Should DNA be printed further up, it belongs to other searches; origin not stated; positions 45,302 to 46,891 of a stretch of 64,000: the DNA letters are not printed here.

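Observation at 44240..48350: Candidate pilin O-glycosylation module: a Wzy_C/O-antigen-ligase-like+TPR protein and a GT2 wedged between pilin genes, directly downstream of pilA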

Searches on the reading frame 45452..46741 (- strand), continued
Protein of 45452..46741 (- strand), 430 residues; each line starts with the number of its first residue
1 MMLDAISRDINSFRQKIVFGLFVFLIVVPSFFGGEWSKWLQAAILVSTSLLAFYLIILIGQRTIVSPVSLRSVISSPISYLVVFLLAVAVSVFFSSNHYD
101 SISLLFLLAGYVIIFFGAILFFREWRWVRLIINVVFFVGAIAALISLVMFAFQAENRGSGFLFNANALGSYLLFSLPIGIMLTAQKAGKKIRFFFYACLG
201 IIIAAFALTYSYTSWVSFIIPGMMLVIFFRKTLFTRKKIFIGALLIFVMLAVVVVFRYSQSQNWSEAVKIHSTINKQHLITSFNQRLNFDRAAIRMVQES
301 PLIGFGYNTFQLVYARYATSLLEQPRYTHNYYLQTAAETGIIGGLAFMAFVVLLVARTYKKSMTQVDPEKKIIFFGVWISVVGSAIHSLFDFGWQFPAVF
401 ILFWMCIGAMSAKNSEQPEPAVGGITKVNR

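Call 49: find_encoding_contigs(protein=P0041, flank=9000, max_places=1)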
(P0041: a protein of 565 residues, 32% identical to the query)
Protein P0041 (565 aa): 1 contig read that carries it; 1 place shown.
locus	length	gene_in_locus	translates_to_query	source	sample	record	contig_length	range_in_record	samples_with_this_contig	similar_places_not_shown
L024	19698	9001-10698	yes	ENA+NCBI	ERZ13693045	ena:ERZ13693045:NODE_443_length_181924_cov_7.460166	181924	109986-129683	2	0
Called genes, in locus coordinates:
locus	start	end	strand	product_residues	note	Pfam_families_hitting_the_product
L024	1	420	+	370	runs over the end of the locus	PF08841:DDR (faint), PF11104:PilM_2, PF06723:MreB_Mbl (weak), PF14450:FtsA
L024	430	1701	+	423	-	-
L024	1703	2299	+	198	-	-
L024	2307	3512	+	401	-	-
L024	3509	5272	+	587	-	PF05157:MshEN, PF00437:T2SSE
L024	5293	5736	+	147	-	PF00072:Response_reg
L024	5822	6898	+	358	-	PF00437:T2SSE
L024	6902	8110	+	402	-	PF28597:T2SSF_N, PF00482:T2SSF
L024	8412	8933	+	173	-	PF07963:N_methyl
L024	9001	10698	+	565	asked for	PF04932:Wzy_C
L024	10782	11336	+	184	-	PF07963:N_methyl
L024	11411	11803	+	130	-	-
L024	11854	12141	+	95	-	PF01541:GIY-YIG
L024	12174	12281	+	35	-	-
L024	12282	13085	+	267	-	PF06750:A24_N_bact, PF01478:Peptidase_A24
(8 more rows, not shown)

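Call 50: find_related_loci(query=A2, collection=metagenome_contigs, flank=6000)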
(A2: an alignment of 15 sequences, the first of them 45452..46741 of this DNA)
Query A2 (430 aa) in metagenome_contigs; peptide patterns used: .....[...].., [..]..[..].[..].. (x = any residue, [..] = any of these).
177 stretches matched a pattern; 13 encode a relative of the query (tblastn E <= 1e-3); 13 distinct loci.
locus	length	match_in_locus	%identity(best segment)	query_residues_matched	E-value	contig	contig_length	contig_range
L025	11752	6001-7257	53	1-418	2e-140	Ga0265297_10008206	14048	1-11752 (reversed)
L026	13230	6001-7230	49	1-412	8e-114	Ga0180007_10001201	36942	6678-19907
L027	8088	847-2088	44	1-415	3e-100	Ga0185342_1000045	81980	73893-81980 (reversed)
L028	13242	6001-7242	41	2-417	4e-98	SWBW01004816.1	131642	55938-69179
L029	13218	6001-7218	40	13-419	5e-84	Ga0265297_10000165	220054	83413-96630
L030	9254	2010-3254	37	1-415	5e-83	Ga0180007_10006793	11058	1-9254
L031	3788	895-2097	31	14-425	4e-57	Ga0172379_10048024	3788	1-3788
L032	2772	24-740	43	185-425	2e-57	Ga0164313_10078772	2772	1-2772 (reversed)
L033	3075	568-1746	32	9-416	1e-49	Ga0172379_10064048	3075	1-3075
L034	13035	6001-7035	29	76-425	1e-45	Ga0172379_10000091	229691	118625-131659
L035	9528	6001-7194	31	7-425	5e-40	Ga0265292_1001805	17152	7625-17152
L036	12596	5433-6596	28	14-416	2e-38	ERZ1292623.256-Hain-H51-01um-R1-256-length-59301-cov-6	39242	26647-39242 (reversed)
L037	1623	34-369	34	299-414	9e-20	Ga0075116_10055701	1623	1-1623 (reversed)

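Call 52: search_protein_families(library=pfam, proteins=[P0040, P0041, L035:5980-7857:+, L034:5809-7557:+], max_evalue=0.1)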
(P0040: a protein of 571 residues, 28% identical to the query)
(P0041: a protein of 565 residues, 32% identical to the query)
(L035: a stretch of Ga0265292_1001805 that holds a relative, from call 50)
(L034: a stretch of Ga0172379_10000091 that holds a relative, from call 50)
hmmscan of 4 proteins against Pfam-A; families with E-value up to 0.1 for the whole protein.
P0040 (571 aa): 6 families
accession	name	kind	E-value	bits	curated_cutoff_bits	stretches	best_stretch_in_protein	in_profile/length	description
PF04932.20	Wzy_C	-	8.1e-22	78.1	31.7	1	175-322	2-147/149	O-Antigen ligase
PF07719.23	TPR_2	-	0.0015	18.9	27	1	495-524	4-33/34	Tetratricopeptide repeat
PF13414.12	TPR_11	-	0.0057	16.8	26.8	0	430-464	4-39/42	TPR repeat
PF13181.12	TPR_8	-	0.0064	17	25.7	0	497-523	6-32/34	Tetratricopeptide repeat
PF00515.34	TPR_1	-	0.0083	16.4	27.8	0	504-525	13-34/34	Tetratricopeptide repeat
PF14559.12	TPR_19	-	0.02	15.7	25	0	431-464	2-36/68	Tetratricopeptide repeat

P0041 (565 aa): 7 families
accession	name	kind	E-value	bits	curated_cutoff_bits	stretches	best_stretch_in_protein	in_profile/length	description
PF04932.20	Wzy_C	-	5.2e-20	72.2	31.7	1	177-322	4-147/149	O-Antigen ligase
PF13181.12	TPR_8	-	0.0013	19.2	25.7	0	494-524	2-32/34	Tetratricopeptide repeat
PF07719.23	TPR_2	-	0.0079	16.7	27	0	427-453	7-33/34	Tetratricopeptide repeat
PF13414.12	TPR_11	-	0.0083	16.2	26.8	0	435-453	8-26/42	TPR repeat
PF14559.12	TPR_19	-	0.0099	16.6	25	0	503-556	1-53/68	Tetratricopeptide repeat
PF23914.1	TPR_CcmH_CycH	-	0.082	13.2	42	0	432-518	61-146/158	Cytochrome c-type biogenesis protein H TPR domain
PF24575.1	TPR_Slam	-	0.083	13.8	35.2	0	428-473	54-100/104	Surface lipoprotein assembly modifier, N-terminal TPR repeats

L035:5980-7857:+ (625 aa): 12 families
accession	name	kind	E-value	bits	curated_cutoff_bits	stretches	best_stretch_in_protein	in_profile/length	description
PF07719.23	TPR_2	-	6.9e-16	57.4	27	3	503-531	4-32/34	Tetratricopeptide repeat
PF04932.20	Wzy_C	-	7.7e-13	48.9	31.7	1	194-331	3-149/149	O-Antigen ligase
PF13424.12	TPR_12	-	1.2e-09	38.7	30.1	1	538-609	6-73/77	Tetratricopeptide repeat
PF13428.12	TPR_14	-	4.8e-09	36.4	23.5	0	586-623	6-43/44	Tetratricopeptide repeat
PF13414.12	TPR_11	-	2.6e-07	30.7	26.8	0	593-614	6-27/42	TPR repeat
PF00515.34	TPR_1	-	6e-07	29.5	27.8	0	587-614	7-34/34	Tetratricopeptide repeat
PF13181.12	TPR_8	-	8.1e-07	29.2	25.7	0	586-609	6-29/34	Tetratricopeptide repeat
PF14559.12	TPR_19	-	6.5e-06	26.8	25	2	510-559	1-49/68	Tetratricopeptide repeat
PF13374.12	TPR_10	-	7.7e-06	26.2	27.5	0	538-559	5-26/42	Tetratricopeptide repeat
PF13432.12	TPR_16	-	2.7e-05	24.9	32.7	2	505-559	2-55/65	Tetratricopeptide repeat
PF23914.1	TPR_CcmH_CycH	-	0.00037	20.8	42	0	443-523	64-144/158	Cytochrome c-type biogenesis protein H TPR domain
PF13174.12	TPR_6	-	0.0014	19.6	26.3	0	587-613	6-32/33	Tetratricopeptide repeat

L034:5809-7557:+ (582 aa): 7 families
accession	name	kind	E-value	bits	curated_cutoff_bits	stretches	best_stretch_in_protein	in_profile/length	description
PF04932.20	Wzy_C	-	1e-23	84.2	31.7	1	186-334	3-149/149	O-Antigen ligase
PF07719.23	TPR_2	-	4.7e-05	23.6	27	1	433-463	3-33/34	Tetratricopeptide repeat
PF14559.12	TPR_19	-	0.00032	21.4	25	0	513-569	1-56/68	Tetratricopeptide repeat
PF23914.1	TPR_CcmH_CycH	-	0.0056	17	42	1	443-531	62-149/158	Cytochrome c-type biogenesis protein H TPR domain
PF13432.12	TPR_16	-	0.0091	16.9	32.7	0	436-487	2-52/65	Tetratricopeptide repeat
PF13428.12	TPR_14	-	0.031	15.4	23.5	0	434-464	4-35/44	Tetratricopeptide repeat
PF13414.12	TPR_11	-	0.047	13.8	26.8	0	440-463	3-26/42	TPR repeat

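Call 84: search_protein_representatives(protein=window:45452-46741:-)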
Query: 430 residues. Proteins with E-value up to 0.001 (for the whole library): 13993; up to 1e-10: 1188; up to 1e-30: 33. The best 150 are listed.
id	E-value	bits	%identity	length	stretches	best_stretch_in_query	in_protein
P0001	1.1e-271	917.2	100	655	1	1-430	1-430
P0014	1.3e-101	357.1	44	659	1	1-412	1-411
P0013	1.8e-99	350.0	44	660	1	1-408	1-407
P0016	8.9e-97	341.1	44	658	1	1-415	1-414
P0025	6.7e-96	338.3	41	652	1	2-419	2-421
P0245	2.5e-94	333.1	43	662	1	1-410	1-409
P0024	3.0e-93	329.5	43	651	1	10-412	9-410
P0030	1.7e-91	323.8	41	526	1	2-413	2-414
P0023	2.0e-91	323.5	41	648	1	13-413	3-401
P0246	5.8e-86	305.5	43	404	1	1-392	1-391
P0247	1.5e-85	304.2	40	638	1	14-418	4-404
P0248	6.1e-85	302.2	41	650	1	12-417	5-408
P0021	1.3e-84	301.1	40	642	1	13-427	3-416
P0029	6.3e-78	279.1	40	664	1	12-417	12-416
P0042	3.1e-70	253.7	47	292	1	1-290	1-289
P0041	9.8e-44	166.5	35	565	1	17-409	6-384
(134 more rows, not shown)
